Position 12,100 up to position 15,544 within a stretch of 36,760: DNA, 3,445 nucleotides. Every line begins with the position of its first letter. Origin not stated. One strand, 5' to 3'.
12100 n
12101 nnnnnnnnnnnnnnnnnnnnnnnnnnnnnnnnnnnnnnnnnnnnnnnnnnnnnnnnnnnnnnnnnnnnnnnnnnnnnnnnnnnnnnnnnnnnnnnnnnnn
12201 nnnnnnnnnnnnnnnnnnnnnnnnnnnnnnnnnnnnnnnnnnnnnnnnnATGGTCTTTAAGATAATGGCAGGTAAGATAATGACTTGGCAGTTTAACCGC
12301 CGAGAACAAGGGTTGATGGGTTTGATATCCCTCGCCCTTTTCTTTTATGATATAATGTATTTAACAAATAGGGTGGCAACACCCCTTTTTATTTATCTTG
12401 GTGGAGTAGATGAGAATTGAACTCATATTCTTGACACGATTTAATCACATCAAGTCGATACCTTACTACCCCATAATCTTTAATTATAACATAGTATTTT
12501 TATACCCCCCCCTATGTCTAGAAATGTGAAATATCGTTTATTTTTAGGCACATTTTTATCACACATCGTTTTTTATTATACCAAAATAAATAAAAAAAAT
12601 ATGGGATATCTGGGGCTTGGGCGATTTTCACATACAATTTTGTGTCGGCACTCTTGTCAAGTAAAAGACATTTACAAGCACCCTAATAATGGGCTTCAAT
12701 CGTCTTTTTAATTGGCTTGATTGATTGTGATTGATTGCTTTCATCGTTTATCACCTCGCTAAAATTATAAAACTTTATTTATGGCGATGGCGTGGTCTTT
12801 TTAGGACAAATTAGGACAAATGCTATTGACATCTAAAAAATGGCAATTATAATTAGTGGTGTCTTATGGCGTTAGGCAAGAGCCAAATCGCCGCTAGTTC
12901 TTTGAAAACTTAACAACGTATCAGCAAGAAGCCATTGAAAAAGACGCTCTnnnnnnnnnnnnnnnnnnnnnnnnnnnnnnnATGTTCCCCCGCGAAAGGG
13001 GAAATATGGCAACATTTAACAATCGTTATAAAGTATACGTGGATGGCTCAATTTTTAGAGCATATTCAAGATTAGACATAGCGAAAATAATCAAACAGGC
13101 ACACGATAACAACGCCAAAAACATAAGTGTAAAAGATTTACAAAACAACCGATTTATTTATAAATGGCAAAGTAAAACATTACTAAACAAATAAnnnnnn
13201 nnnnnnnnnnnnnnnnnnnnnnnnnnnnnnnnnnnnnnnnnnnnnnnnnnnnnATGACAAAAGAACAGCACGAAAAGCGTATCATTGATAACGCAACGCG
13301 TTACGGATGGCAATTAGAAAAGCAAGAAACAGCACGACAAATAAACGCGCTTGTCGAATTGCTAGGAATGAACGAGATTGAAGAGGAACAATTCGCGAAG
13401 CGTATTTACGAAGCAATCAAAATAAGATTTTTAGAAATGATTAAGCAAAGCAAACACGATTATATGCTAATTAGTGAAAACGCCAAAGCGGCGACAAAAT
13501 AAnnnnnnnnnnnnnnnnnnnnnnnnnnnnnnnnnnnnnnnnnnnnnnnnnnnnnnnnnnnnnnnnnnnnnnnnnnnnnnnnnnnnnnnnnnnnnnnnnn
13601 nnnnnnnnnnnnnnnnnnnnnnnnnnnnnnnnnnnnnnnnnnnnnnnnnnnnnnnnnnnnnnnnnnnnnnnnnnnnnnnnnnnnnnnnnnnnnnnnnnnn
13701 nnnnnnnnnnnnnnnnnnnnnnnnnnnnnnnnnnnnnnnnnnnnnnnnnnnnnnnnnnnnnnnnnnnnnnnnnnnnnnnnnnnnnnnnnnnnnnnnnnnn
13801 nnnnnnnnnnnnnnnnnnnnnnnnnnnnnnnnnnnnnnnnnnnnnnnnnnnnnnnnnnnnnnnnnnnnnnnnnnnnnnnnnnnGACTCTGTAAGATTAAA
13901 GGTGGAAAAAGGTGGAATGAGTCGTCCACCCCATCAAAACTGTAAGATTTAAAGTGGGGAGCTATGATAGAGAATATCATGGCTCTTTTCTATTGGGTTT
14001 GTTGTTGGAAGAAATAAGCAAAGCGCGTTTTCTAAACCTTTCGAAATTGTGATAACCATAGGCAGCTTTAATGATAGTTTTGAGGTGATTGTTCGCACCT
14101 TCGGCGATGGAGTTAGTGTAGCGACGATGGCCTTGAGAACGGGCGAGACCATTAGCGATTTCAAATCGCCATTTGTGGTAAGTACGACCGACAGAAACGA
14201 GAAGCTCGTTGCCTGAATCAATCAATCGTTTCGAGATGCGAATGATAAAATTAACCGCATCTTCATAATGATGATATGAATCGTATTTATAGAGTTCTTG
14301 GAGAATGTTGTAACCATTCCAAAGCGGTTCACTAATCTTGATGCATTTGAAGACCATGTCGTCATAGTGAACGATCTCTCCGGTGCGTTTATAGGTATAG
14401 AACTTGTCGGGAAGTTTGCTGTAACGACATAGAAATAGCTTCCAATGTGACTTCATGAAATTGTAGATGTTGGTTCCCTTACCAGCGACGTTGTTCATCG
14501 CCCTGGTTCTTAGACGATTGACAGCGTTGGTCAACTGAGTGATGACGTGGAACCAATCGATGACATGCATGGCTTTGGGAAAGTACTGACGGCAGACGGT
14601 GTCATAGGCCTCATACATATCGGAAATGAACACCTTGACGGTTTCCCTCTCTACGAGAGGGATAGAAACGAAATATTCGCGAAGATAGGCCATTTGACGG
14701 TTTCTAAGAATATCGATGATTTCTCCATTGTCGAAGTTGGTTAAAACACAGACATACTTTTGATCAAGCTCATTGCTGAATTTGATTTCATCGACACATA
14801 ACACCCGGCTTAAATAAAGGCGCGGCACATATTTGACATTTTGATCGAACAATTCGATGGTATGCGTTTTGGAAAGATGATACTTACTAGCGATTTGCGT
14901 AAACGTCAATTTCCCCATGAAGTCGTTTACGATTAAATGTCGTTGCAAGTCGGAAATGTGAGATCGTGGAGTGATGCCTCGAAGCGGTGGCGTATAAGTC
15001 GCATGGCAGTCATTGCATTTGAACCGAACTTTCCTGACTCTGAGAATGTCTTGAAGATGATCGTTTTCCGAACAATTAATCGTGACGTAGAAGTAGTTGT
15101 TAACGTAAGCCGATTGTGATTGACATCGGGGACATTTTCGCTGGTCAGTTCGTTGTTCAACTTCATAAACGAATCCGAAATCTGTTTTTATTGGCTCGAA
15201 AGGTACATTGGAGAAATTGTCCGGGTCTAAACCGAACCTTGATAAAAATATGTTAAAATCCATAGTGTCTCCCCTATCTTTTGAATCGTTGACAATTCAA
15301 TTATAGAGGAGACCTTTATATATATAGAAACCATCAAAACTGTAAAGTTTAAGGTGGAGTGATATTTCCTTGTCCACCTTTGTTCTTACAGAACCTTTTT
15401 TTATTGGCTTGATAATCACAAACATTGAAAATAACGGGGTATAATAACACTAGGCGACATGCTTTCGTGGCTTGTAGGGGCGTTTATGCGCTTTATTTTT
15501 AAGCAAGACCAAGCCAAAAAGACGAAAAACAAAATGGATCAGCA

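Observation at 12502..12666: Two diverged copies of a roughly 165-bp non-coding element, 22.5 kb apart in the same orientation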

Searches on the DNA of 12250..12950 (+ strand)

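Call 7: search_dna_similar(query=window:12300-12900:+, collection=phages, mode=distant, max_rows=30)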
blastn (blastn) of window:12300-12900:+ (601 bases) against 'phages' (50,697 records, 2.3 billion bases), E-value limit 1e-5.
No match.

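Call 26: search_rna_families(source=window, start=12250, end=12950, threshold=evalue, max_evalue=10, show_alignments=3)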
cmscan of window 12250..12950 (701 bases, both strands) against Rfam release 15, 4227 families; matches with E-value up to 10: 7.
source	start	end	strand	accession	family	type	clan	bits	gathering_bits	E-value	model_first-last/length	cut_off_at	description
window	12399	12472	-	RF00023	tmRNA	Gene;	CL00001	39.1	47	4.3e-14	1-374/374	no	transfer-messenger RNA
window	12320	12398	+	RF02059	STnc50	Gene; sRNA;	-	27.8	55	0.018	1-84/84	no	Salmonella enterica sRNA STnc40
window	12380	12426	-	RF04321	tmRNA_permuted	Gene;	-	15.9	47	0.55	36-93/213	no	permuted transfer-messenger RNA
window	12661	12682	-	RF01080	UPD-PKib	Cis-reg;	-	15.9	39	5.6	1-32/32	no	Pseudoknot of upstream pseudoknot domain (UPD) of the 3'UTR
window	12737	12867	+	RF01241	SNORA81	Gene; snRNA; snoRNA; HACA-box;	-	13.4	45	8.3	1-179/179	no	Small nucleolar RNA SNORA81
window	12350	12390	-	RF00032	Histone3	Cis-reg;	-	11.9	34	9.7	1-46/46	no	Histone 3' UTR stem-loop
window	12524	12645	-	RF02417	VR-RNA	Gene; sRNA;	-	11.8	100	7.3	1-397/397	no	VR-RNA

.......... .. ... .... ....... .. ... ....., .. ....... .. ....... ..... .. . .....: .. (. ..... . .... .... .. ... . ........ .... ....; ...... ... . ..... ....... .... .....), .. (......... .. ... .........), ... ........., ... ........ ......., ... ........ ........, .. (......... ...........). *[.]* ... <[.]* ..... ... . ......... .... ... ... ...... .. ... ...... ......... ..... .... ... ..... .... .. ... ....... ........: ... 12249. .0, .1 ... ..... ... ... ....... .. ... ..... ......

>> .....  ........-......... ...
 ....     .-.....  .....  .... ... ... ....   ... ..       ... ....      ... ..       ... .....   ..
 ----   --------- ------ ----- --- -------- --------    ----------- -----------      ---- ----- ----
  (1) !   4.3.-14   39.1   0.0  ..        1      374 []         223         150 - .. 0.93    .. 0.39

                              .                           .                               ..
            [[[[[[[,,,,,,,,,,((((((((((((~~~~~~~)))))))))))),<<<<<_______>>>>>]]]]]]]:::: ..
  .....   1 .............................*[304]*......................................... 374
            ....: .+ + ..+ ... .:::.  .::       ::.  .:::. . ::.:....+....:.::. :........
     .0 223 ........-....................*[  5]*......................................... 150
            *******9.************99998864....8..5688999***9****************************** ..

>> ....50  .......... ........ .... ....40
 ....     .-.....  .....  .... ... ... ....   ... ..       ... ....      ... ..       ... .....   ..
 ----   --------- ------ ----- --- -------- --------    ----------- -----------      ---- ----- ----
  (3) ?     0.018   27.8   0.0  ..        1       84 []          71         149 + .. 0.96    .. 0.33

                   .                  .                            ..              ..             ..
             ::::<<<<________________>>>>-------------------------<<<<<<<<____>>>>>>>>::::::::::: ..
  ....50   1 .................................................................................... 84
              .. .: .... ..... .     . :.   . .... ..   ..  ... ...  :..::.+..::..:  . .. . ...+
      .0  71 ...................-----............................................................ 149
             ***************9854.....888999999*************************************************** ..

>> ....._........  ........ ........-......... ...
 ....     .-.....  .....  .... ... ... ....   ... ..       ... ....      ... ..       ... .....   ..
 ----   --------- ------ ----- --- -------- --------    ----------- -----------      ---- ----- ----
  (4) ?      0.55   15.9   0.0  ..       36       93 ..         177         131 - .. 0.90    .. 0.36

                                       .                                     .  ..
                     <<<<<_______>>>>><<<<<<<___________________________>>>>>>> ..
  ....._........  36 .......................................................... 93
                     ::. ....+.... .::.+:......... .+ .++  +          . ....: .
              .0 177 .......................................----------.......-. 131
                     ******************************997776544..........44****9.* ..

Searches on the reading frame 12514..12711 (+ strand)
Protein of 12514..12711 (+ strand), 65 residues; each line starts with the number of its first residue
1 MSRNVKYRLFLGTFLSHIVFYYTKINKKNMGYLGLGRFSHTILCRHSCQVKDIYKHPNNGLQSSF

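Call 9: search_protein_families(library=pfam, proteins=[window:12514-12711:+], max_evalue=0.01)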
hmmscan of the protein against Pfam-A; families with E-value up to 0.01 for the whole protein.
window:12514-12711:+ (65 aa): 0 families

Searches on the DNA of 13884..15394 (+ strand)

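Call 29: search_dna_similar(query=window:13884-15394:+, collection=plasmids, mode=distant, max_rows=15)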
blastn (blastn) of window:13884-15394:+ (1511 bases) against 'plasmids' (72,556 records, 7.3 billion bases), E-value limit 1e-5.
No match.
